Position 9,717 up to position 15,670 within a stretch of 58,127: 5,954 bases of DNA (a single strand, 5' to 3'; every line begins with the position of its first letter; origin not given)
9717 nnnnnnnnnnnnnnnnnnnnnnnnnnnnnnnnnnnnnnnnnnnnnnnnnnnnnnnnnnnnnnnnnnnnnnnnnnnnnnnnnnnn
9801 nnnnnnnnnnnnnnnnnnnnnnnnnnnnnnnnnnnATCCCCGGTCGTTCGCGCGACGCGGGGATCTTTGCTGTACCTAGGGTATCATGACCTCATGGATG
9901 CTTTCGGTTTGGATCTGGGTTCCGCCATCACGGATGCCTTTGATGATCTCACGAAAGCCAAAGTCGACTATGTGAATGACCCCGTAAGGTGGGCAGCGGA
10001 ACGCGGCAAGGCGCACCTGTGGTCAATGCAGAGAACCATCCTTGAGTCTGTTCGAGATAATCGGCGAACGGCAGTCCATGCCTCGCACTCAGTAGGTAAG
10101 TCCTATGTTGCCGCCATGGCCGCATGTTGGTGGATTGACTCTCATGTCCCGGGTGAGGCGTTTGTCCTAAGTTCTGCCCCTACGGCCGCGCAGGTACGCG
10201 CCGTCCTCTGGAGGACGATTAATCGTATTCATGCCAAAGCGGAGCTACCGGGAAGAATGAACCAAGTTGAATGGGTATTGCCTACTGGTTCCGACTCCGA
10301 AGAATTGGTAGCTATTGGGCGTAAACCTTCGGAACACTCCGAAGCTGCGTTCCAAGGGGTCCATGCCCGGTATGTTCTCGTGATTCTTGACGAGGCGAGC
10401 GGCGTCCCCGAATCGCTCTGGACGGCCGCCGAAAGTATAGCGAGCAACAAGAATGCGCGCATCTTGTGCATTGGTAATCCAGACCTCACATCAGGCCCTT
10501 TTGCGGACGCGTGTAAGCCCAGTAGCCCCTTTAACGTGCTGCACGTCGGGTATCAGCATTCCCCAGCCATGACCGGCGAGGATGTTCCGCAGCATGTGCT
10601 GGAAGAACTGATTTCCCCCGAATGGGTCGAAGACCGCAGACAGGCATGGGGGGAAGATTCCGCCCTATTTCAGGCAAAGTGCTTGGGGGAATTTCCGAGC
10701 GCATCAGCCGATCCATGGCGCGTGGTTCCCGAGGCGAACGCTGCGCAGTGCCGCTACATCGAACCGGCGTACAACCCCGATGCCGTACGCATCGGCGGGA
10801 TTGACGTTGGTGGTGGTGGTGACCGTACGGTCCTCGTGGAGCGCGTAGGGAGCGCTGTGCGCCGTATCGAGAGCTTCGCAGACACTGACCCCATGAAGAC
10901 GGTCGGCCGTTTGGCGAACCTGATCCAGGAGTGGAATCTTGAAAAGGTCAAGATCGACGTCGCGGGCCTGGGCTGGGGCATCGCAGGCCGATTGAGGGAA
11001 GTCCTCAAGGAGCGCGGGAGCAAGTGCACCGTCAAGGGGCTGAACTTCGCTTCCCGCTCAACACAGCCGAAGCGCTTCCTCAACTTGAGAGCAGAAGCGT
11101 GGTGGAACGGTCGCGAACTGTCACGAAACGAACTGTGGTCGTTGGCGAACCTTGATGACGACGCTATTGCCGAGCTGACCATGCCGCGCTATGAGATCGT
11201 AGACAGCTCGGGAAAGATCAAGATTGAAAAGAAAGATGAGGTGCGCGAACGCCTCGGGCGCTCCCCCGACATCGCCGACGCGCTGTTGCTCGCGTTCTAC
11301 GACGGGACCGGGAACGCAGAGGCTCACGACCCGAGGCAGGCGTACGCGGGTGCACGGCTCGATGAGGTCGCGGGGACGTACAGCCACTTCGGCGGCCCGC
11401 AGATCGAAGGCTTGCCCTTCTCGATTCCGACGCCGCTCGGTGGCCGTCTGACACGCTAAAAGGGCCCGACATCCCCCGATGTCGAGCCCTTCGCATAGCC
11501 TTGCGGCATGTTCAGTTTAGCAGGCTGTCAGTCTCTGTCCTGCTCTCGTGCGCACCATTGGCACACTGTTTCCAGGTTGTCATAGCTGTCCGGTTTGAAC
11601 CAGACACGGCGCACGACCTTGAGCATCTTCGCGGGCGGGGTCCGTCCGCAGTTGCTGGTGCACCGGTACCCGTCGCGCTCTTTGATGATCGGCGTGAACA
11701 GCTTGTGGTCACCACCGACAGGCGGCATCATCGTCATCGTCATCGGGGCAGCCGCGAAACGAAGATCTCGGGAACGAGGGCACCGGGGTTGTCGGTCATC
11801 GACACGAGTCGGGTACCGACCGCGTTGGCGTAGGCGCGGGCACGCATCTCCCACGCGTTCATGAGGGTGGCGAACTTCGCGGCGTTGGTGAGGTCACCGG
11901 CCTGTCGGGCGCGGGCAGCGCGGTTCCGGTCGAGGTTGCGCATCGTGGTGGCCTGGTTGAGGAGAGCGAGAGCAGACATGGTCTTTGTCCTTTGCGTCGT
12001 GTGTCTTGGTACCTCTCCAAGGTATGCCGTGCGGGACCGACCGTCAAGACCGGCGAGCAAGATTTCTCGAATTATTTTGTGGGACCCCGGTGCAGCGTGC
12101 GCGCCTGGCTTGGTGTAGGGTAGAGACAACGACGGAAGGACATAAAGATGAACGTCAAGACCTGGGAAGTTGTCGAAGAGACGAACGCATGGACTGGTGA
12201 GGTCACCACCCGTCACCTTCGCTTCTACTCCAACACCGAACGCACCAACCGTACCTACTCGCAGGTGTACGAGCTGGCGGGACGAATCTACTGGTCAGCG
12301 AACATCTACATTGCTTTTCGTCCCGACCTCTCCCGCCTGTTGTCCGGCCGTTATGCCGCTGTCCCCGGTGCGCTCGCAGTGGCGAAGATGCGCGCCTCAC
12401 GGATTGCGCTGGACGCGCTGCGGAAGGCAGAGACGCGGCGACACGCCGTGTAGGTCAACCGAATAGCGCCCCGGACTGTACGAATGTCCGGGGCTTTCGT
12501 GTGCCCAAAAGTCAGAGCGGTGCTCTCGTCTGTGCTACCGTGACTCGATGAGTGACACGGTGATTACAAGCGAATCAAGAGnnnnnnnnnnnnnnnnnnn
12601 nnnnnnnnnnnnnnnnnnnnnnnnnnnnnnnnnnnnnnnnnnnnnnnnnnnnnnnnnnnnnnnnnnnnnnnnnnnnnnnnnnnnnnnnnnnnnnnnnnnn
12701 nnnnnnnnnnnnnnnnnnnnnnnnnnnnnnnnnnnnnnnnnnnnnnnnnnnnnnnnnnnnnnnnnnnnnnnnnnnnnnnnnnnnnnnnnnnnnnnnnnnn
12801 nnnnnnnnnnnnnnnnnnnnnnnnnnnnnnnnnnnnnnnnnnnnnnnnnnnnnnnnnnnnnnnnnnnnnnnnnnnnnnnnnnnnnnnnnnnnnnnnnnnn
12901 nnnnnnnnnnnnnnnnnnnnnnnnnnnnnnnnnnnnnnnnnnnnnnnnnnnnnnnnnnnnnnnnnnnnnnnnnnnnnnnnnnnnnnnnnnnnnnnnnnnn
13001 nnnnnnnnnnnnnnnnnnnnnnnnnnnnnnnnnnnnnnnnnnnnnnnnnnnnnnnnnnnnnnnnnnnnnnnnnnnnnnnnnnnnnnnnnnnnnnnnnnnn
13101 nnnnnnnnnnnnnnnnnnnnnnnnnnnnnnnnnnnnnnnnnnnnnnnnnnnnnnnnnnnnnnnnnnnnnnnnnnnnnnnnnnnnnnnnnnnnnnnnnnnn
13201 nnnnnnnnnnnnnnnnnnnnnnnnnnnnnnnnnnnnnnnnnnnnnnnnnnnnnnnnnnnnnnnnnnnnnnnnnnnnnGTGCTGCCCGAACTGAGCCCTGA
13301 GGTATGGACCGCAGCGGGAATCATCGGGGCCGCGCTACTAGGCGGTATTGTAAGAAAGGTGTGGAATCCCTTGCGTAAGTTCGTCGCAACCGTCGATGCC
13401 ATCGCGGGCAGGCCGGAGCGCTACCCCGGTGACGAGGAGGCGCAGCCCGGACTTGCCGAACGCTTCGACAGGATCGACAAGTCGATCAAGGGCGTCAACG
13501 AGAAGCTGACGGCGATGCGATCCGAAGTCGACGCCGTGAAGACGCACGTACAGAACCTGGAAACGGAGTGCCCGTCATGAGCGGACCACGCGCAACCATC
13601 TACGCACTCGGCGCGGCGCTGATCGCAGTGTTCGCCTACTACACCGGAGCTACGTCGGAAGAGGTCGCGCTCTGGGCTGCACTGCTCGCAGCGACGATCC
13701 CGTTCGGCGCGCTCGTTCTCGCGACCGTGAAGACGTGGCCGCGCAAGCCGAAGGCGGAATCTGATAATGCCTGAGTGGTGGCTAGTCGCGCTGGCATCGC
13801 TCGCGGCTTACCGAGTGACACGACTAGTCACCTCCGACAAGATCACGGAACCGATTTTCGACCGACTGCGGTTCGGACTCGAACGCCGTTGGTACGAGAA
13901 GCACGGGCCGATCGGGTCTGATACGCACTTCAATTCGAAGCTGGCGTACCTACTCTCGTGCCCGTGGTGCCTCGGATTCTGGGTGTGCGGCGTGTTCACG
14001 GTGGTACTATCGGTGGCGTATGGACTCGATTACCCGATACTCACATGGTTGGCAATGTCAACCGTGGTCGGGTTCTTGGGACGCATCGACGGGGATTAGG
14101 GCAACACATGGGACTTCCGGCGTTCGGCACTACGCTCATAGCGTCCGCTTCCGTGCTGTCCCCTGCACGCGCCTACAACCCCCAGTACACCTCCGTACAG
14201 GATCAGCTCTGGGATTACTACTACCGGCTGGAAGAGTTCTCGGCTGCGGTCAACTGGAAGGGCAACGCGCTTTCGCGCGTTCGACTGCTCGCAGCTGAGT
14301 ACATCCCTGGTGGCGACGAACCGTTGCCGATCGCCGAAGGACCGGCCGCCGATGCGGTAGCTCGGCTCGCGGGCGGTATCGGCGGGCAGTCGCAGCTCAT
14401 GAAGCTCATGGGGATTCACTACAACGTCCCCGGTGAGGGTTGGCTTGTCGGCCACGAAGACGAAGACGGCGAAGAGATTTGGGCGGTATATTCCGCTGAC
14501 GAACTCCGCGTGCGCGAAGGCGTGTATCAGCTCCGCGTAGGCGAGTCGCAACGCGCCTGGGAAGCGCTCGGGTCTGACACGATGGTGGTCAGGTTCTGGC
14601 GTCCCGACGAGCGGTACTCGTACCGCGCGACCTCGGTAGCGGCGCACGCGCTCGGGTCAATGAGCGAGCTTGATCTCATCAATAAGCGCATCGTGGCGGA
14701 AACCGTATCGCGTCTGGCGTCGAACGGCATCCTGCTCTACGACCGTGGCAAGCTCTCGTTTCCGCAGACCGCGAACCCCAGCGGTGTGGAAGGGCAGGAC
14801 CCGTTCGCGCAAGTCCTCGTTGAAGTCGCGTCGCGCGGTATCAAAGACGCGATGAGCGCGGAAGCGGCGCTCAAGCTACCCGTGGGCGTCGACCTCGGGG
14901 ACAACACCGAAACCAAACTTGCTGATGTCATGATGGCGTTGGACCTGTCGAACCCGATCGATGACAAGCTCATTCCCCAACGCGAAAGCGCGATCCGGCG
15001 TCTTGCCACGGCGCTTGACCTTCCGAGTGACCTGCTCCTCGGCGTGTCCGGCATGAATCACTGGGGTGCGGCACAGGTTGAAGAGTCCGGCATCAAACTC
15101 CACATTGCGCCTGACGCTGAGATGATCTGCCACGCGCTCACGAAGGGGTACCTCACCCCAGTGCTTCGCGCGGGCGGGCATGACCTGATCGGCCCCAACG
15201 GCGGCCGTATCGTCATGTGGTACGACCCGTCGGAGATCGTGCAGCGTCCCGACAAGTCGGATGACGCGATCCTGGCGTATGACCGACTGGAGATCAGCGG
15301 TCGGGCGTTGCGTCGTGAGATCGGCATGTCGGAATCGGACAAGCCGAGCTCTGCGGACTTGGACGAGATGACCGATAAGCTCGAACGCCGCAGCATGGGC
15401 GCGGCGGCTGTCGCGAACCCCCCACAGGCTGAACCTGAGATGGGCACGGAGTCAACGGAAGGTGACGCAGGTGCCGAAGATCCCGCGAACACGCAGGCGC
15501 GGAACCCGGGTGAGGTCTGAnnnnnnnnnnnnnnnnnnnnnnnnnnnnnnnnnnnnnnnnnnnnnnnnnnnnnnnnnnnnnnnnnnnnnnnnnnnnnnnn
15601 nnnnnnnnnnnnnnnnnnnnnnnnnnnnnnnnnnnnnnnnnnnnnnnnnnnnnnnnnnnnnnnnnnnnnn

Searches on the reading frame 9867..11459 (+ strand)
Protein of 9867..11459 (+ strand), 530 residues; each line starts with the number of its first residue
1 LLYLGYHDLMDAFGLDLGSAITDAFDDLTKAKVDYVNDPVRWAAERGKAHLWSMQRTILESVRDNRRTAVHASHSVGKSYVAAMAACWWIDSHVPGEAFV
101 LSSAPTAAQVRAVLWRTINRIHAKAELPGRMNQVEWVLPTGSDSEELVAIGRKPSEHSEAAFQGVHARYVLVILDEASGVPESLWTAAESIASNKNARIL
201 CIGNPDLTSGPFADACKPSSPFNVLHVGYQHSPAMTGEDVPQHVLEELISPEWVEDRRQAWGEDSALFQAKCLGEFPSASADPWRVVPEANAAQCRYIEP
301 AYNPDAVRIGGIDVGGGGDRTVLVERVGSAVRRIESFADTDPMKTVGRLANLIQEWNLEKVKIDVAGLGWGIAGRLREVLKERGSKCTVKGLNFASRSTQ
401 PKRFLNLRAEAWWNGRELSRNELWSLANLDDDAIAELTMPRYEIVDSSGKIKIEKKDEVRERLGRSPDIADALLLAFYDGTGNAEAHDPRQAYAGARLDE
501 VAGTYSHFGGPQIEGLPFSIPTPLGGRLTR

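Call 51: search_protein_families(library=pfam, proteins=[window:9867-11459:+], max_evalue=0.001)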
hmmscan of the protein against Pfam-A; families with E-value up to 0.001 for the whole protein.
window:9867-11459:+ (530 aa): 0 families

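Call 52: search_protein_families(library=phrogs, proteins=[window:9867-11459:+], max_evalue=0.001)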
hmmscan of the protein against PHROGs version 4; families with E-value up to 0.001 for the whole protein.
window:9867-11459:+ (530 aa): 3 families
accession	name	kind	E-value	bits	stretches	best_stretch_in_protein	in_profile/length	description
phrog_2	-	head and packaging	6.6e-38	132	1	37-486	252-599/807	terminase large subunit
phrog_5902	-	unknown function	8.9e-19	69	1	35-281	18-263/359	-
phrog_7579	-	head and packaging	5.4e-06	26.8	1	55-279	7-216/239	terminase large subunit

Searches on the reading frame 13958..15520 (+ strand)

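Call 51: search_protein_families(library=pfam, proteins=[window:13958-15520:+], max_evalue=0.001)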
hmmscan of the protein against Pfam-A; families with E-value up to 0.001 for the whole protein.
window:13958-15520:+ (520 aa): 0 families

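Call 52: search_protein_families(library=phrogs, proteins=[window:13958-15520:+], max_evalue=0.001)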
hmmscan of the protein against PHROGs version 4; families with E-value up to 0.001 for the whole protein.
window:13958-15520:+ (520 aa): 1 family
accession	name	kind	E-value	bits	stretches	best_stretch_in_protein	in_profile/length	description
phrog_776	-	head and packaging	6.4e-94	316.8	1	58-485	22-449/620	portal protein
